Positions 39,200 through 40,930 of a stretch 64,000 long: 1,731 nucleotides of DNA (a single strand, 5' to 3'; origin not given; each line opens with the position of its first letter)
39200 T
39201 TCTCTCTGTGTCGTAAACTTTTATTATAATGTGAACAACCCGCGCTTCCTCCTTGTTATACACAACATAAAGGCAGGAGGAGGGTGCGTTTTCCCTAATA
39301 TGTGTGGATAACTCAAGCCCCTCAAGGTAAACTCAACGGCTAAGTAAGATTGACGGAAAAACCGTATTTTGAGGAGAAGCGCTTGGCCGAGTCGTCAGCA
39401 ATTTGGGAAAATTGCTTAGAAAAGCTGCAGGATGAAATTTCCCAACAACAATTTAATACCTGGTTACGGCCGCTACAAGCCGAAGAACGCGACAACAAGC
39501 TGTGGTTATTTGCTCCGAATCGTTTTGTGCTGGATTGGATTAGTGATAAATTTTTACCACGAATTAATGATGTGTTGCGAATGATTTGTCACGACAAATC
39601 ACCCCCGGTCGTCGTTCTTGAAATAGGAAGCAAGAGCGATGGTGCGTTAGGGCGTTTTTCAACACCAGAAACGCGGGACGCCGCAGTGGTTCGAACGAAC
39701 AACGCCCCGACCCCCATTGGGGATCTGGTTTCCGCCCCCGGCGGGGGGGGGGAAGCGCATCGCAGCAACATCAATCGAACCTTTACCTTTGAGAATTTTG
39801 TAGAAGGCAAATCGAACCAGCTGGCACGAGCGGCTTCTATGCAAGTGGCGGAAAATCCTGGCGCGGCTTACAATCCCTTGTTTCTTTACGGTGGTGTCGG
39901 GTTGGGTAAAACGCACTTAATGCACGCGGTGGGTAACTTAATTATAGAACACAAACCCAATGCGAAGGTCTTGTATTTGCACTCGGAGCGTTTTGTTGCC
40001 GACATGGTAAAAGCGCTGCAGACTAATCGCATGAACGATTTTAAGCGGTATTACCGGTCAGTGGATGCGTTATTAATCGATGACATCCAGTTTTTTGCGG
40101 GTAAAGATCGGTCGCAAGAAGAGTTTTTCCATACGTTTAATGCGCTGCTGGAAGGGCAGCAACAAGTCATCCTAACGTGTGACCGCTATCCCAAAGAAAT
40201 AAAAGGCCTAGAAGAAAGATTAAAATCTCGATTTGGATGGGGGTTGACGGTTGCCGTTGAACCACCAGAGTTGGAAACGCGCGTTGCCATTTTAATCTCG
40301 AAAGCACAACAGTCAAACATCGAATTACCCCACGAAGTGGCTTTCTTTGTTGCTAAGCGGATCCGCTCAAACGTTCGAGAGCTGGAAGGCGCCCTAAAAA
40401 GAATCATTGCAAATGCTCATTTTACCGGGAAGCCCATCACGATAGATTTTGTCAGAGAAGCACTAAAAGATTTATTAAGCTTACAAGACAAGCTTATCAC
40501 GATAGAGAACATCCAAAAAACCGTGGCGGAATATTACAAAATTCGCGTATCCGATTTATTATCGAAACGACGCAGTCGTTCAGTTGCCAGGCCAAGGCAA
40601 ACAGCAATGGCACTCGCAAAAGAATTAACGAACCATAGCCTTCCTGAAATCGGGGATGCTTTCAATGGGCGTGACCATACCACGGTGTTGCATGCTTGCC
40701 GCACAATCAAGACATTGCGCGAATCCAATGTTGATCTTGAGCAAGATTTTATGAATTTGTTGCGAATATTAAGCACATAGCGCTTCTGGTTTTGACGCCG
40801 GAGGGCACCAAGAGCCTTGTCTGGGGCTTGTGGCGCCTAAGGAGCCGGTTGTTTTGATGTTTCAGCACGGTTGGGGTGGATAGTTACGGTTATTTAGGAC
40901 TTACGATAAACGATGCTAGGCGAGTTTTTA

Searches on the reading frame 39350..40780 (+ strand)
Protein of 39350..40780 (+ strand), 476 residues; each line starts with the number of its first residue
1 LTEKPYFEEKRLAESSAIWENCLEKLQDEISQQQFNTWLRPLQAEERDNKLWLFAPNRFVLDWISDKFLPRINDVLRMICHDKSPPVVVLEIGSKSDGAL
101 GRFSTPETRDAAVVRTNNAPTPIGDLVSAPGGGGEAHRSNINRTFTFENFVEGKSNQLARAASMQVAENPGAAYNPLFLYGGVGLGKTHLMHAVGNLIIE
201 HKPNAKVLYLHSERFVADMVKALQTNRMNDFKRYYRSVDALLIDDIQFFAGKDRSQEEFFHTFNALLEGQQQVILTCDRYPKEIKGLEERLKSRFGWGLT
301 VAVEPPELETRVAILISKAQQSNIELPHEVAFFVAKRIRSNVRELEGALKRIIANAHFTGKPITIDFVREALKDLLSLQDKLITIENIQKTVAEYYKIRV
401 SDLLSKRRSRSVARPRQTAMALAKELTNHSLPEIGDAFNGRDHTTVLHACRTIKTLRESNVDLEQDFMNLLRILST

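Call 4: search_protein_families(library=pfam, proteins=[window:39350-40780:+])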
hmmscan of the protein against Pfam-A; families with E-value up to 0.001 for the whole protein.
window:39350-40780:+ (476 aa): 6 families
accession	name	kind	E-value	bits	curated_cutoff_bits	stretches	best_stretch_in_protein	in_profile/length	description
PF00308.24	Bac_DnaA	-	1.4e-74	250.1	23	1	142-301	2-161/162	Bacterial DnaA ATPAse domain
PF08299.17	Bac_DnaA_C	-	2e-32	111.5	31.5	1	385-453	1-69/69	Bacterial dnaA protein helix-turn-helix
PF11638.13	DnaA_N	-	8.3e-20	70.7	24.6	1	17-77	2-64/65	DnaA N-terminal domain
PF01695.23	IstB_IS21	-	1.6e-06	28.2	24.1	1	177-278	95-193/238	IstB-like ATP binding protein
PF22688.2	Hda_lid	-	3.1e-06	27.5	27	1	310-372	3-65/65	Hda, lid domain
PF00004.35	AAA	-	1.2e-05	26.2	21.2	1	178-292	2-124/131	ATPase family associated with various cellular activities (AAA)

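Call 11: find_related_loci(query=window:39350-40780:+, collection=genome_contigs, flank=10000)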
Query window:39350-40780:+ (476 aa) in genome_contigs; peptide patterns used: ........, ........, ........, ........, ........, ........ (x = any residue, [..] = any of these).
600 stretches matched a pattern (row limit reached: there are more); 600 encode a relative of the query (tblastn E <= 1e-3); the best 80 are kept; 80 distinct loci.
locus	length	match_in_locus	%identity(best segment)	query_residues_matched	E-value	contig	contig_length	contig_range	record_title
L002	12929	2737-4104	73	15-476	0e+0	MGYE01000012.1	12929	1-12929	MAG: Gammaproteobacteria bacterium RIFCSPHIGHO2_12_FULL_42_10 rifcsphigho2_12_scaffold_12345, whole genome shotgun seque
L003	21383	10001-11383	71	17-476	0e+0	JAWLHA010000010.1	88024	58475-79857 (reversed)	MAG: Gammaproteobacteria bacterium isolate 30dZY2.bin.20 NODE_463_length_88024_cov_9.667899, whole genome shotgun sequen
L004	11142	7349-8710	70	13-476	0e+0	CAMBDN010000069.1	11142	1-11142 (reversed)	MAG: Legionella sp. 2055-AUS-E isolate MsH-30apr19-6 genome assembly, contig: MsH-30apr19-C12426, whole genome shotgun s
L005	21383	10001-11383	67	17-476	0e+0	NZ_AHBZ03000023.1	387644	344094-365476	Pseudoalteromonas citrea strain DSM 8771 contig023, whole genome shotgun sequence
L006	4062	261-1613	69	15-476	0e+0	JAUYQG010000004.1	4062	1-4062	MAG: Legionellaceae bacterium isolate C4_metabat.bin.94 C4_k141_90382, whole genome shotgun sequence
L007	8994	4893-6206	69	15-476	0e+0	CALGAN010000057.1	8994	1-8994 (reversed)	MAG TPA_asm: uncultured Alkalilimnicola sp. isolate SRR4028141_bin.101_CONCOCT_v1.1_MAG genome assembly, contig: ERZ8585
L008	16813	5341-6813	65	15-476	0e+0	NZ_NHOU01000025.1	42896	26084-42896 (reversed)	Salinicola salarius strain 1A01339 scaffold25, whole genome shotgun sequence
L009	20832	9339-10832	65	5-476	0e+0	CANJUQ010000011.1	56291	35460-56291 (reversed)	MAG: Thiotrichales bacterium isolate RH-23may17-890 genome assembly, contig: RH-23may17-C3931, whole genome shotgun sequ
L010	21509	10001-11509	64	4-476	0e+0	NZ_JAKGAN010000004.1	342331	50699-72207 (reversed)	Chromohalobacter sarecensis strain DSM 15547 4, whole genome shotgun sequence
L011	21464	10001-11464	65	15-476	0e+0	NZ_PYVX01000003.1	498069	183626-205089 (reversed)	Halomonas denitrificans strain DSM 18045 scaffold3, whole genome shotgun sequence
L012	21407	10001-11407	68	13-476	0e+0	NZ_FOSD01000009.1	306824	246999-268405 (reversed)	Candidatus Pantoea symbiotica isolate YR512, whole genome shotgun sequence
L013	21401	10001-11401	68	13-476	0e+0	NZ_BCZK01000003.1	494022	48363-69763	Klebsiella oxytoca NBRC 105695, whole genome shotgun sequence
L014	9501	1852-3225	67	7-476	0e+0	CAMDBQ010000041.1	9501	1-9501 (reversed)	MAG: Legionella sp. 2055-AUS-E isolate MH-21oct19-150 genome assembly, contig: MH-21oct19-C11509, whole genome shotgun s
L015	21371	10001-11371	67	17-476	0e+0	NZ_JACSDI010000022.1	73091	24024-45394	Shewanella cutis strain PS-2 scaffold22_size73091, whole genome shotgun sequence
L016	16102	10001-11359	67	17-476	0e+0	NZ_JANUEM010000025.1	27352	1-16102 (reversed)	Rheinheimera pacifica strain BIGb0367 Ga0480614_25, whole genome shotgun sequence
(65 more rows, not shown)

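Call 19: list_cluster_members(proteins=[P0001, window:39350-40780:+, window:40987-42093:+, window:33686-35032:-])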
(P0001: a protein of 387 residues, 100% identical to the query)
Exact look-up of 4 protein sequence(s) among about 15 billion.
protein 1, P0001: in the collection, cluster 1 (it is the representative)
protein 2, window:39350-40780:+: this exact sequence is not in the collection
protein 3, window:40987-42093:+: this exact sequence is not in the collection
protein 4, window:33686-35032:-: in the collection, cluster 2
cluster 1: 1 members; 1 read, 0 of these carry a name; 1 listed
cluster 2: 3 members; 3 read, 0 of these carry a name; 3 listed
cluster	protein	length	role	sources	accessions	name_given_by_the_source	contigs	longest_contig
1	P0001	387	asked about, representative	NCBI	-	-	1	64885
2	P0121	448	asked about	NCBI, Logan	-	-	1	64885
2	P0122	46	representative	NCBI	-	-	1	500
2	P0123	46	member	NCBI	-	-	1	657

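Call 39: find_homologous_proteins(query=window:39350-40780:+, max_evalue=1e-100)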
Query window:39350-40780:+ (476 aa): 8000 proteins with E <= 1e-100 among 8000 candidates; the best 120 are listed.
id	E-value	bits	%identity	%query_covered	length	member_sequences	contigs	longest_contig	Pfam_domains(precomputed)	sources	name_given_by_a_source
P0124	0.0e+0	1045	100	98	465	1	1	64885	PF11638.14,PF22688.3,PF01695.24,PF00308.25,PF08299.18,PF00004.36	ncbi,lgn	-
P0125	3.1e-241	819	-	-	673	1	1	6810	PF11638.14,PF22688.3,PF00308.25,PF08299.18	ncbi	-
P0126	9.8e-239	811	77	98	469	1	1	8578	PF11638.14,PF00308.25,PF08299.18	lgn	-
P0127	1.3e-232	791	78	96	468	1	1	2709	PF11638.14,PF00308.25,PF08299.18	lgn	-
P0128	1.2e-228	778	75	98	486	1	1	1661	PF11638.14,PF01695.24,PF00308.25,PF08299.18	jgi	jgi:chromosomal replication initiator protein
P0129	2.8e-227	773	75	97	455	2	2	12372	PF11638.14,PF01695.24,PF00308.25,PF08299.18,PF00004.36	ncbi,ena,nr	ncbi:MAG: hypothetical protein ACD_60C00155G0004 [uncultured bacterium]|nr:MAG: hypothetical protein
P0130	7.7e-227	772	75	97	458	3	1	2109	PF11638.14,PF22688.3,PF01695.24,PF00308.25,PF08299.18,PF00004.36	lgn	-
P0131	1.7e-225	767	74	97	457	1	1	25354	PF11638.14,PF22688.3,PF01695.24,PF00308.25,PF08299.18,PF00004.36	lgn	-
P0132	4.5e-225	766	75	97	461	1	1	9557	PF11638.14,PF22688.3,PF01695.24,PF00308.25,PF08299.18,PF00004.36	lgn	-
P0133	8.1e-225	765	74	97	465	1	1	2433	PF11638.14,PF01695.24,PF00308.25,PF08299.18,PF00004.36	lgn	-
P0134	1.7e-224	764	74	97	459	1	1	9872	PF11638.14,PF01695.24,PF00308.25,PF08299.18,PF00004.36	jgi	-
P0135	3.7e-224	763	74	97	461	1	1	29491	PF11638.14,PF01695.24,PF00308.25,PF08299.18,PF00004.36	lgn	-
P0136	8.5e-224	762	74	97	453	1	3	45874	PF11638.14,PF01695.24,PF00308.25,PF08299.18,PF00004.36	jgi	jgi:chromosomal replication initiator protein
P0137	8.8e-224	762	74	97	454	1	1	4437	PF11638.14,PF22688.3,PF01695.24,PF00308.25,PF08299.18,PF00004.36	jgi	-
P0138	1.2e-223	761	75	97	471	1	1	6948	PF11638.14,PF22688.3,PF00308.25,PF08299.18,PF00004.36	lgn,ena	-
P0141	2.3e-223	760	76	97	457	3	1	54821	PF11638.14,PF01695.24,PF00308.25,PF08299.18,PF00004.36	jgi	-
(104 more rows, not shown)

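Call 40: find_encoding_contigs(protein=P0125, flank=10000, max_places=3)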
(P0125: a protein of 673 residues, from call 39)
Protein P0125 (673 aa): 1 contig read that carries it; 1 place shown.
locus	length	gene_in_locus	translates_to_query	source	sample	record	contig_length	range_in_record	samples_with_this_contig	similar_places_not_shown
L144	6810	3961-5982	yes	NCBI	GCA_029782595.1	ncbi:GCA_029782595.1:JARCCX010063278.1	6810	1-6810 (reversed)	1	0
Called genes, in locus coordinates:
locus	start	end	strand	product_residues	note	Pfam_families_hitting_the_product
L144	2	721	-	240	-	?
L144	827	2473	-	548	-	PF14849:YidC_periplas, PF02096:60KD_IMP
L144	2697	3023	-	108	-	PF00825:Ribonuclease_P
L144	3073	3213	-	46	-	PF00468:Ribosomal_L34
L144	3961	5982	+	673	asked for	PF11638:DnaA_N, PF00308:Bac_DnaA, PF11638:DnaA_N, PF00308:Bac_DnaA, PF22688:Hda_lid (weak), PF08299:Bac_DnaA_C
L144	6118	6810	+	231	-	?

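Call 41: find_encoding_contigs(protein=P0127, flank=10000, max_places=3)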
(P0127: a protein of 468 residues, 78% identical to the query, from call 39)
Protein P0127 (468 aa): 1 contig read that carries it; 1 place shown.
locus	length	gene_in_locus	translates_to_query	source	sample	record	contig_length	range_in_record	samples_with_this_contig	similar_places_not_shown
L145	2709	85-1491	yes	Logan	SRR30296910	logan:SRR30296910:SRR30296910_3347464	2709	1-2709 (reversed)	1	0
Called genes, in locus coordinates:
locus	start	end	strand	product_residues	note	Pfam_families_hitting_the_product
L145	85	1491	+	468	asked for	PF11638:DnaA_N, PF00308:Bac_DnaA, PF08299:Bac_DnaA_C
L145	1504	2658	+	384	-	PF00712:DNA_pol3_beta, PF02767:DNA_pol3_beta_2, PF02768:DNA_pol3_beta_3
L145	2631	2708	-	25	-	?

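Call 43: find_encoding_contigs(protein=P0141, flank=6000, max_places=2)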
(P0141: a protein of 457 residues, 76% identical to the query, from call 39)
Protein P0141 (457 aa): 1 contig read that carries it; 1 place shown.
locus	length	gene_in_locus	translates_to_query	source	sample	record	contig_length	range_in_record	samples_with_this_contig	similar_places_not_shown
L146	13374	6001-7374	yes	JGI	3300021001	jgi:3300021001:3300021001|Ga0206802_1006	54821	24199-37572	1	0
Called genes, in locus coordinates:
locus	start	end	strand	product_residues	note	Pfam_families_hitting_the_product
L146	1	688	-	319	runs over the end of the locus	PF00291:PALP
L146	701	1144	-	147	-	-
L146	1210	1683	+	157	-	PF00856:SET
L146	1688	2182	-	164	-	PF02600:DsbB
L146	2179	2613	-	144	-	PF03652:RuvX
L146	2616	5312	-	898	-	PF02739:5_3_exonuc_N, PF01367:5_3_exonuc, PF01612:DNA_pol_A_exo1, PF22619:DNA_polI_exo1, PF00476:DNA_pol_A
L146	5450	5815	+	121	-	PF14325:DUF4383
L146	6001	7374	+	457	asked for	PF11638:DnaA_N, PF00308:Bac_DnaA, PF01695:IstB_IS21 (weak), PF00004:AAA (faint), PF08299:Bac_DnaA_C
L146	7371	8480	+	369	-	PF00712:DNA_pol3_beta, PF02767:DNA_pol3_beta_2, PF02768:DNA_pol3_beta_3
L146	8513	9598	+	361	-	PF02463:SMC_N, PF13166:AAA_13 (weak), PF13175:AAA_15, PF13476:AAA_23, PF13304:AAA_21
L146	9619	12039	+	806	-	PF02518:HATPase_c, PF00204:DNA_gyraseB, PF01751:Toprim, PF21249:GyrB_hook, PF18053:GyrB_insert, PF00986:DNA_gyraseB_C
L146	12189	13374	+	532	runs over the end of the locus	PF00437:T2SSE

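Call 44: find_encoding_contigs(protein=P0129, flank=6000, max_places=2)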
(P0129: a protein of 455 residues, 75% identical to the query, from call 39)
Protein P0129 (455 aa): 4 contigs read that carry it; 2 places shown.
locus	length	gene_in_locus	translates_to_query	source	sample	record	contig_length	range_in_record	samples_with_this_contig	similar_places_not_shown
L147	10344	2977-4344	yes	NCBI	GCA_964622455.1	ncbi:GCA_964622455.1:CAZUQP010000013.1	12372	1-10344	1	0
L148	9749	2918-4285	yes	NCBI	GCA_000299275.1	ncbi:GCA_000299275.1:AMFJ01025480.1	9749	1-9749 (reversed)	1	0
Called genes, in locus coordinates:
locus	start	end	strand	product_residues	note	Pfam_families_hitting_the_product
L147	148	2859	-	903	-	PF02739:5_3_exonuc_N, PF01367:5_3_exonuc, PF01612:DNA_pol_A_exo1, PF22619:DNA_polI_exo1, PF00476:DNA_pol_A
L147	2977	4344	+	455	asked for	PF11638:DnaA_N, PF01695:IstB_IS21 (weak), PF00308:Bac_DnaA, PF00004:AAA (faint), PF08299:Bac_DnaA_C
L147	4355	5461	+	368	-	PF00712:DNA_pol3_beta, PF02767:DNA_pol3_beta_2, PF02768:DNA_pol3_beta_3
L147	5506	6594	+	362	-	PF02463:SMC_N, PF13166:AAA_13 (weak), PF13175:AAA_15 (weak), PF13476:AAA_23, PF13555:AAA_29 (faint), PF13304:AAA_21 (weak)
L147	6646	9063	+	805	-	PF02518:HATPase_c, PF00204:DNA_gyraseB, PF01751:Toprim, PF21249:GyrB_hook, PF18053:GyrB_insert, PF00986:DNA_gyraseB_C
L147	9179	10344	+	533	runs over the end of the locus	PF00437:T2SSE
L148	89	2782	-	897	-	PF02739:5_3_exonuc_N, PF01367:5_3_exonuc, PF01612:DNA_pol_A_exo1, PF22619:DNA_polI_exo1, PF00476:DNA_pol_A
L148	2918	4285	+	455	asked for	PF11638:DnaA_N, PF01695:IstB_IS21 (weak), PF00308:Bac_DnaA, PF00004:AAA (faint), PF08299:Bac_DnaA_C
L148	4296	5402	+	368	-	PF00712:DNA_pol3_beta, PF02767:DNA_pol3_beta_2, PF02768:DNA_pol3_beta_3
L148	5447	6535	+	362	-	PF02463:SMC_N, PF13166:AAA_13 (weak), PF13175:AAA_15 (weak), PF13476:AAA_23, PF13555:AAA_29 (faint), PF13304:AAA_21 (weak)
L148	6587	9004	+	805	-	PF02518:HATPase_c, PF00204:DNA_gyraseB, PF01751:Toprim, PF21249:GyrB_hook, PF18053:GyrB_insert, PF00986:DNA_gyraseB_C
